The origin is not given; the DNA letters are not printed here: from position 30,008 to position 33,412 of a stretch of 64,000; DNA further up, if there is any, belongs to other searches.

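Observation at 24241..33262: Putative copper/redox-linked module: RND pump with Met-rich adaptor, REC-kinase fusion, and MHYT hybrid kinase with two receivers and HPt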

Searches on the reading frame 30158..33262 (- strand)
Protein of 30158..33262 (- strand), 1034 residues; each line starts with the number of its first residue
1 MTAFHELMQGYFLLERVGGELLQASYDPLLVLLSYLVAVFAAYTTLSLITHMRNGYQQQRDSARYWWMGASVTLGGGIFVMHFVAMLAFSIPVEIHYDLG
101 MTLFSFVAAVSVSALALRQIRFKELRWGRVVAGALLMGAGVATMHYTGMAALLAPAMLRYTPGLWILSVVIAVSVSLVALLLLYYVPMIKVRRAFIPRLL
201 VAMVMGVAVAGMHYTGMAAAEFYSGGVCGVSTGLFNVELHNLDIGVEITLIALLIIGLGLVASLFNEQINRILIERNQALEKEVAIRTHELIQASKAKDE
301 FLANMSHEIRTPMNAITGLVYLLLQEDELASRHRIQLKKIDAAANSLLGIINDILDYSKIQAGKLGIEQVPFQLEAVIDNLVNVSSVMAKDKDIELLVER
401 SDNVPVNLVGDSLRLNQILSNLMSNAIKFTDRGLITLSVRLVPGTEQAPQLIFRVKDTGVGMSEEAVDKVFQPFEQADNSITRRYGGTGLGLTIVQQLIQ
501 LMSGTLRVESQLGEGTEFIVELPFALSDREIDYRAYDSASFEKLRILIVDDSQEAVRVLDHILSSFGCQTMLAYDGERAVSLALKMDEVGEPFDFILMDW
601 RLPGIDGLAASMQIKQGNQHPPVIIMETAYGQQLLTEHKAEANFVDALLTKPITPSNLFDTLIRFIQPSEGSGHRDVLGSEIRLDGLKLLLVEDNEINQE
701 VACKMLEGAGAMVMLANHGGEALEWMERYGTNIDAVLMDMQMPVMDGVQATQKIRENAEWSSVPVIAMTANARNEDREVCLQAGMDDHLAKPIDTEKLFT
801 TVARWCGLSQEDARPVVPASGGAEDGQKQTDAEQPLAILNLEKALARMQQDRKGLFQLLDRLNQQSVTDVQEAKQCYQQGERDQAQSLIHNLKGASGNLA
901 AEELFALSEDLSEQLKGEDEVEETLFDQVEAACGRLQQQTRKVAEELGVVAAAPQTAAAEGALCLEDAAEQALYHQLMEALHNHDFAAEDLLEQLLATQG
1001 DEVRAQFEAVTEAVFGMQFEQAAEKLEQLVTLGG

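Call 7: search_protein_families(library=pfam, proteins=[window:30158-33262:-], max_evalue=0.01)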
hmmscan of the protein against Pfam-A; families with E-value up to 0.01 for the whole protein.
window:30158-33262:- (1034 aa): 5 families
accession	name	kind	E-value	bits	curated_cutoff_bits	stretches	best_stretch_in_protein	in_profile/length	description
PF00072.30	Response_reg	-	9.1e-45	151.8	30.2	2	690-802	2-110/111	Response regulator receiver domain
PF03707.21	MHYT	-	2.2e-39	133.7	21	4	75-133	1-59/59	Bacterial signalling protein N terminal repeat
PF02518.31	HATPase_c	-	8.2e-29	100.7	26.4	1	410-525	1-110/111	Histidine kinase-, DNA gyrase B-, and HSP90-like ATPase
PF00512.31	HisKA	-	4.9e-18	65.4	26.9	1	297-363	1-66/66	His Kinase A (phospho-acceptor) domain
PF01627.28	Hpt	-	1.2e-05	25.9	24.6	1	858-938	2-83/84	Hpt domain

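Call 8: search_protein_families(library=ncbifam, proteins=[window:30158-33262:-], max_evalue=0.01)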
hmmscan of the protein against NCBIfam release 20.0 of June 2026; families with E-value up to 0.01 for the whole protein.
window:30158-33262:- (1034 aa): 156 families (the best 25 are shown)
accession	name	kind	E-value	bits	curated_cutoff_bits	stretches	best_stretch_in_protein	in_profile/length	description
NF008318.0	PRK11107.1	equivalog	1e-131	440.8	890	3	290-531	285-525/920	two-component sensor histidine kinase BarA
TIGR02956.1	TMAO_torS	equivalog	8.5e-120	401.5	676.5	2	290-678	456-832/967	TMAO reductase system sensor histidine kinase/response regulator TorS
NF041947.1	LuxQ_Vibrio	equivalog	4.1e-103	345.9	1200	2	288-666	462-839/843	quorum-sensing autoinducer 2 sensor kinase/phosphatase LuxQ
NF011874.0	PRK15347.1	equivalog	6.9e-98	328.8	852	3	258-525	352-615/921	two component system sensor kinase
NF008302.0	PRK11091.1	equivalog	5.1e-97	325.9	838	2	290-669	275-646/779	aerobic respiration two-component sensor histidine kinase ArcB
NF045901.1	HisKinLetSLeg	equivalog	2.6e-95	320.2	1650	3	288-569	283-562/906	two-component system sensor histidine kinase LetS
NF008099.0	PRK10841.1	equivalog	8e-90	301.9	920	3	292-524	464-690/949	two-component system sensor histidine kinase RcsC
NF038297.2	hybrid_HK_HrmK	equivalog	1.1e-81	275.4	725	2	275-654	212-596/607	hybrid histidine kinase/response regulator HrmK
NF008543.0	PRK11466.1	equivalog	3.3e-81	273.4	982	2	290-658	436-790/914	TMAO reductase system sensor histidine kinase/response regulator TorS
NF041832.1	near_NosP_CTERM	subfamily_domain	1.8e-63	214.9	400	2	293-662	2-366/370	NahK/ErcS family hybrid sensor histidine kinase/response regulator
NF038348.1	T2SS_HK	subfamily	7.9e-62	209.5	450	2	23-297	2-268/574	histidine kinase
NF007420.1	PRK09959.1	equivalog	1.1e-52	178.9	1995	2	283-654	697-1062/1197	acid-sensing system histidine kinase EvgS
NF047465.1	hybrid_HK_LvrA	exception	2e-51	175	1200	2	280-525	184-423/819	hybrid histidine kinase/response regulator LvrA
NF046044.1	PnpS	equivalog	2.4e-51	174.9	400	1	292-523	164-390/390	two-component system histidine kinase PnpS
NF047874.1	MASE3_PAS_HK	subfamily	7.7e-47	160.4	560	1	289-530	389-631/655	MASE3 domain-containing sensor histidine kinase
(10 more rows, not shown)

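Call 50: find_homologous_proteins(query=window:30161-33262:-, max_evalue=1e-30)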
Query window:30161-33262:- (1034 aa): 8000 proteins with E <= 1e-30 among 8000 candidates; the best 120 are listed.
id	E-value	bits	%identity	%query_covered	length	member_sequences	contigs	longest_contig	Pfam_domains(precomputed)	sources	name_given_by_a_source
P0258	0.0e+0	2262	100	100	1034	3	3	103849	PF03707.22,PF02518.32,PF00512.32,PF00072.31,PF01627.29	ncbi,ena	-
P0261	0.0e+0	1385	61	99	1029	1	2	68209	PF03707.22,PF02518.32,PF24896.2,PF00512.32,PF00072.31,PF01627.29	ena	-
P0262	3.9e-253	861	60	67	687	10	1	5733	PF02518.32,PF00072.31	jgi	-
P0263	1.3e-201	690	51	66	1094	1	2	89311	PF13426.14,PF13188.14,PF12860.14,PF24820.2,PF08448.17,PF02518.32,PF00512.32,PF00989.32,PF00072.31,PF01627.29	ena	-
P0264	4.4e-190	652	44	74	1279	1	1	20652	PF00672.31,PF13426.14,PF13188.14,PF08448.17,PF02518.32,PF00512.32,PF00989.32,PF00072.31,PF01627.29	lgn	-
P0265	3.5e-189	649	46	72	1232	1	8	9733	PF00672.31,PF13426.14,PF13188.14,PF02743.25,PF08448.17,PF02518.32,PF00512.32,PF00989.32,PF00072.31,PF01627.29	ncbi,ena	-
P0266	3.1e-188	646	44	73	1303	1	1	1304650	PF00672.31,PF13426.14,PF08448.17,PF02518.32,PF00512.32,PF00989.32,PF00072.31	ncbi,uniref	ncbi:response regulator [Litoribrevibacter euphylliae]|uniref:histidine kinase n=1 Tax=Litoribreviba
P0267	7.8e-184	631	37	60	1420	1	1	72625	PF02518.32,PF00512.32,PF23198.2,PF00072.31,PF01627.29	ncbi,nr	ncbi:MAG: response regulator, partial [Magnetococcales bacterium]|nr:response regulator [Magnetococc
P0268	3.3e-181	623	40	60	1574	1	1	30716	PF13426.14,PF13188.14,PF02518.32,PF00512.32,PF00989.32,PF00072.31,PF01627.29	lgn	-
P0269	4.9e-178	612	38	98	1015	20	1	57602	PF03707.22,PF02518.32,PF00512.32,PF00072.31,PF01627.29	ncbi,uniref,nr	ncbi:hybrid sensor histidine kinase/response regulator [Pseudorhodoferax aquiterrae]|uniref:histidin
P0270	8.9e-177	608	44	73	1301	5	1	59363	PF00672.31,PF13426.14,PF13188.14,PF02743.25,PF08448.17,PF02518.32,PF00512.32,PF23198.2,PF00989.32,PF21623.4,PF00072.31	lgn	-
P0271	3.6e-176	606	40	86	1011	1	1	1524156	PF03707.22,PF02518.32,PF00512.32,PF00072.31,PF01627.29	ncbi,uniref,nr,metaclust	ncbi:response regulator [Pseudorhodoferax sp. Leaf267]|uniref:response regulator n=1 Tax=Pseudorhodo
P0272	9.3e-176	605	38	72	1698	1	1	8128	PF08447.19,PF13426.14,PF13188.14,PF08448.17,PF02518.32,PF00512.32,PF13493.12,PF00989.32,PF00072.31,PF01627.29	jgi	jgi:two-component system sensor histidine kinase/response regulator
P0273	1.8e-174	600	39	86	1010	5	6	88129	PF03707.22,PF02518.32,PF00512.32,PF00072.31,PF01627.29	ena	-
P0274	4.1e-174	599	39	83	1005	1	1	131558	PF03707.22,PF02518.32,PF00512.32,PF00072.31,PF01627.29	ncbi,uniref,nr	ncbi:response regulator [Pseudorhodoferax sp.]|uniref:response regulator n=1 Tax=Pseudorhodoferax sp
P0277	6.3e-172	592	37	97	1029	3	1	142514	PF03707.22,PF02518.32,PF00512.32,PF00072.31,PF01627.29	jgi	jgi:two-component system sensor histidine kinase/response regulator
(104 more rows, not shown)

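Call 66: find_encoding_contigs(protein=P0271, flank=6000, max_places=1)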
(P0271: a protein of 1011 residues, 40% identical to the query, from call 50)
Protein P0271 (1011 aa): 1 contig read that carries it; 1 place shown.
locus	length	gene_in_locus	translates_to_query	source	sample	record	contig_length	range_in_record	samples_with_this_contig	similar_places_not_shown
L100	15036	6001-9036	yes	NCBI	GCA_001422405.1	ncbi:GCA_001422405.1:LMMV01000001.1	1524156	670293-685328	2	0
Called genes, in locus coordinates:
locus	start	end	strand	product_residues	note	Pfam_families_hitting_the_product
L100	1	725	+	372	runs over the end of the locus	PF02668:TauD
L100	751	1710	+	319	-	PF03401:TctC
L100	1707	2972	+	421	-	PF00330:Aconitase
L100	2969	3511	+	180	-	PF00694:Aconitase_C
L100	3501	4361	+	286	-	PF13714:PEP_mutase, PF00463:ICL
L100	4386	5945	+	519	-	PF01656:CbiA, PF13500:AAA_26, PF07685:GATase_3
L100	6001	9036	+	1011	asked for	PF03707:MHYT, PF00512:HisKA, PF02518:HATPase_c, PF00072:Response_reg, PF01627:Hpt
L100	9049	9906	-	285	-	PF02129:Peptidase_S15 (faint), PF00561:Abhydrolase_1 (faint), PF12146:Hydrolase_4, PF12697:Abhydrolase_6 (weak), PF00326:Peptidase_S9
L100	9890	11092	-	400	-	PF11379:DUF3182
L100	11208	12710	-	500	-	PF02541:Ppx-GppA, PF21447:Ppx-GppA_III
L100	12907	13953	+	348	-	PF12849:PBP_like_2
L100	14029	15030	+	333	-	PF00528:BPD_transp_1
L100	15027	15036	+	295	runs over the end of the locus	PF00528:BPD_transp_1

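Call 67: find_encoding_contigs(protein=P0277, flank=6000, max_places=1)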
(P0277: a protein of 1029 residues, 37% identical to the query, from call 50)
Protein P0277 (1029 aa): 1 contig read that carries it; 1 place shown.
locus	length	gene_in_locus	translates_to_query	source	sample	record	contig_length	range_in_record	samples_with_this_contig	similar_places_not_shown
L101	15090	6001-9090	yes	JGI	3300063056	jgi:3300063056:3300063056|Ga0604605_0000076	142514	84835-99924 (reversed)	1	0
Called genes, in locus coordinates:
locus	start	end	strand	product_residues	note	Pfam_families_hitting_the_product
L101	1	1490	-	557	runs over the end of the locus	PF09994:T6SS_Tle1-like_cat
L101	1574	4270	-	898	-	PF13607:Succ_CoA_lig, PF19045:Ligase_CoA_2, PF13549:ATP-grasp_5, PF13302:Acetyltransf_3 (weak), PF00583:Acetyltransf_1, PF13508:Acetyltransf_7 (weak)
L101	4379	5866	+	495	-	PF01656:CbiA, PF13500:AAA_26, PF07685:GATase_3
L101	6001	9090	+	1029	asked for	PF03707:MHYT, PF00512:HisKA, PF02518:HATPase_c, PF00072:Response_reg, PF01627:Hpt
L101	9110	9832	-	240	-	PF00596:Aldolase_II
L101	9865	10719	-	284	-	PF00561:Abhydrolase_1 (faint), PF12146:Hydrolase_4, PF12697:Abhydrolase_6 (weak), PF00326:Peptidase_S9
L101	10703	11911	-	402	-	PF11379:DUF3182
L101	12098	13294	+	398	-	PF02277:DBI_PRT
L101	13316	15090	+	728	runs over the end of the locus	PF00989:PAS (faint), PF08448:PAS_4, PF13426:PAS_9, PF13185:GAF_2 (weak), PF00990:GGDEF, PF00563:EAL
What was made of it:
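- MHYT hybrid kinases at 37-40% identity are not next to a REC-kinase (calls 66, 67).
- Tried and rejected: Two MHYT hybrid kinases at 37-40% identity (L100, L101) have no REC-kinase neighbour (calls 66, 67).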
